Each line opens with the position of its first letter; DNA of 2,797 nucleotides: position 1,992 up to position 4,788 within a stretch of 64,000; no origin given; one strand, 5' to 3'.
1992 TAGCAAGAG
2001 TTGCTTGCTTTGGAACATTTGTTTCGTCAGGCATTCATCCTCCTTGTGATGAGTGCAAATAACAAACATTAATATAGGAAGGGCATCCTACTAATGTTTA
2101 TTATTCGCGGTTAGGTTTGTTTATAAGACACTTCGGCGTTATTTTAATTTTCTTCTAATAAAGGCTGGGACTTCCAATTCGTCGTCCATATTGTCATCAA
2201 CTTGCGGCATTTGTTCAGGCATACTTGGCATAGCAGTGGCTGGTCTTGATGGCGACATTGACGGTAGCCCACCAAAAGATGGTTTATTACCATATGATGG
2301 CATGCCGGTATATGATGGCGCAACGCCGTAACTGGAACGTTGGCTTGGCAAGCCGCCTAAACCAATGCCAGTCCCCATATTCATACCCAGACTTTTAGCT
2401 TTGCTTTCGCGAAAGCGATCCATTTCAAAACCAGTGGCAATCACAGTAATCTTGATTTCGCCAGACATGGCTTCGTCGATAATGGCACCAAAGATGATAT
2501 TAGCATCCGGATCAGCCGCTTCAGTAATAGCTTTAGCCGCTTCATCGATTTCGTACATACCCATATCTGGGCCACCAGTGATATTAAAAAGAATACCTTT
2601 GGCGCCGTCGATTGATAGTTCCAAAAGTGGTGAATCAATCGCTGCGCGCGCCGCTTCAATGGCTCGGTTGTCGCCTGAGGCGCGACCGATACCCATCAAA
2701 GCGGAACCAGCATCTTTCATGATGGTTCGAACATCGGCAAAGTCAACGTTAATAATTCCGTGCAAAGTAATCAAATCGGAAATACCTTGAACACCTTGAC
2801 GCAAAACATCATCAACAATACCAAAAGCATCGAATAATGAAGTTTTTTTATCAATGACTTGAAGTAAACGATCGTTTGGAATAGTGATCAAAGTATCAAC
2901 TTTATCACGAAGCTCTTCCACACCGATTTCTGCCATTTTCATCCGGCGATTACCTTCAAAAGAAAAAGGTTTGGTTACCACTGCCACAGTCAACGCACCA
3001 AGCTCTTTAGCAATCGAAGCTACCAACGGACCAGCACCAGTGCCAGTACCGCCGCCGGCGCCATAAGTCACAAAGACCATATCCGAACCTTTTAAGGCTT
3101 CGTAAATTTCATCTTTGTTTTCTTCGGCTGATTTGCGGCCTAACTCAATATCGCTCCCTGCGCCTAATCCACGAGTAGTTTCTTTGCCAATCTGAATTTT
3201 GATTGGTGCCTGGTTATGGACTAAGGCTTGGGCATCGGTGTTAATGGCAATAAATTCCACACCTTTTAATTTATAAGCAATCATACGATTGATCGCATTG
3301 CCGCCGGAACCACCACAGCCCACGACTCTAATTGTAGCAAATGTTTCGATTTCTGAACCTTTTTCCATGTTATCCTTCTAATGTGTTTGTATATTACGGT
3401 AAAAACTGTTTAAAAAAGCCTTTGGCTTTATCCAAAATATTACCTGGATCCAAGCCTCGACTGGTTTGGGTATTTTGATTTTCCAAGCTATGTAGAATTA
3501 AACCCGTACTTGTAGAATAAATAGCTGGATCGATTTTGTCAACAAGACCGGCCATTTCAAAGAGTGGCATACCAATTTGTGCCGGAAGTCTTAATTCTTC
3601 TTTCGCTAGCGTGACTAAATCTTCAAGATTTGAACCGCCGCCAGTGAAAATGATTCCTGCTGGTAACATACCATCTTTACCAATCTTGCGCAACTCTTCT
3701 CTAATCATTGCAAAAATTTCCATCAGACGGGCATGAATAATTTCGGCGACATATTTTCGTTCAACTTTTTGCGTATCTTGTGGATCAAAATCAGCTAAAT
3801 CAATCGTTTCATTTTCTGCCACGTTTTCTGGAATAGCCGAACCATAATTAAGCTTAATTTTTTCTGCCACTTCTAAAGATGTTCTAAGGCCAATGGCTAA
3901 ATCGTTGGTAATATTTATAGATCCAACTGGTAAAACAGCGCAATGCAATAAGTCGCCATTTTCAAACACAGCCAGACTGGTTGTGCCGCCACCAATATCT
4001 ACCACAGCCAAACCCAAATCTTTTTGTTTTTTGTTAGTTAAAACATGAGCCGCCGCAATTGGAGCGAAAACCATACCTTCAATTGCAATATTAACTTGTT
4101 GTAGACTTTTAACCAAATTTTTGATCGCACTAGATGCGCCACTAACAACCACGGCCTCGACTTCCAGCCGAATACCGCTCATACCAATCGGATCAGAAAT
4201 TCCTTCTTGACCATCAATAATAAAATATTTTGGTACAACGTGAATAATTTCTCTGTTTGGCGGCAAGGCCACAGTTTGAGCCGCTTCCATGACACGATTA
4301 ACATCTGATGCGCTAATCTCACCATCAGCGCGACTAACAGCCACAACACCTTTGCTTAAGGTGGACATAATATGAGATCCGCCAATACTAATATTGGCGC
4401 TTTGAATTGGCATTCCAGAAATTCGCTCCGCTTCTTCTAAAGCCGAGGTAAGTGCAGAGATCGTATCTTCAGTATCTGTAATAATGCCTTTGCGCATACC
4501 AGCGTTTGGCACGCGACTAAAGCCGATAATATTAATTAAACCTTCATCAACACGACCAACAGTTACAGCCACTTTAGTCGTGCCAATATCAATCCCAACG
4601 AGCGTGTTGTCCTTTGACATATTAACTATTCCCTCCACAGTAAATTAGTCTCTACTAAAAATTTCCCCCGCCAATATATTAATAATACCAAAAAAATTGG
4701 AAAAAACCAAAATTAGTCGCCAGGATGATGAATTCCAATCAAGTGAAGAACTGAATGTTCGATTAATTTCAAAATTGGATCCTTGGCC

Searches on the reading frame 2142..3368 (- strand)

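Call 41: search_protein_families(library=pfam, proteins=[window:2142-3368:-], max_evalue=0.00001)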
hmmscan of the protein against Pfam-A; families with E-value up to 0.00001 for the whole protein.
window:2142-3368:- (409 aa): 2 families
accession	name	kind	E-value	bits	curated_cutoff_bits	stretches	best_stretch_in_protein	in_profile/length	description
PF00091.31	Tubulin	-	2.8e-47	161.9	33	1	13-172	2-189/190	Tubulin/FtsZ family, GTPase domain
PF12327.13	FtsZ_C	-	1.7e-37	128.1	27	1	221-315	1-95/95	FtsZ family, C-terminal domain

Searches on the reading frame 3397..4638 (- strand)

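Call 41: search_protein_families(library=pfam, proteins=[window:3397-4638:-], max_evalue=0.00001)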
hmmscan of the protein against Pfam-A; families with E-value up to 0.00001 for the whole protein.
window:3397-4638:- (414 aa): 5 families
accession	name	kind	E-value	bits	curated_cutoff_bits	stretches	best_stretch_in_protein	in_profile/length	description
PF14450.12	FtsA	-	1.7e-39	135.5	31.8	1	211-378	1-126/127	Cell division protein FtsA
PF02491.25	SHS2_FTSA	-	1.3e-29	102.8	25.4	1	87-165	1-78/79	SHS2 domain inserted in FTSA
PF06723.19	MreB_Mbl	-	2.5e-12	46.7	27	1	203-356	140-304/327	MreB/Mbl protein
PF11104.14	PilM_2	-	7.9e-07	28.8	27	0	197-274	170-244/340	Type IV pilus assembly protein PilM;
PF06277.17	EutA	-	3.6e-06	26.6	27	0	193-246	130-181/475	Ethanolamine utilisation protein EutA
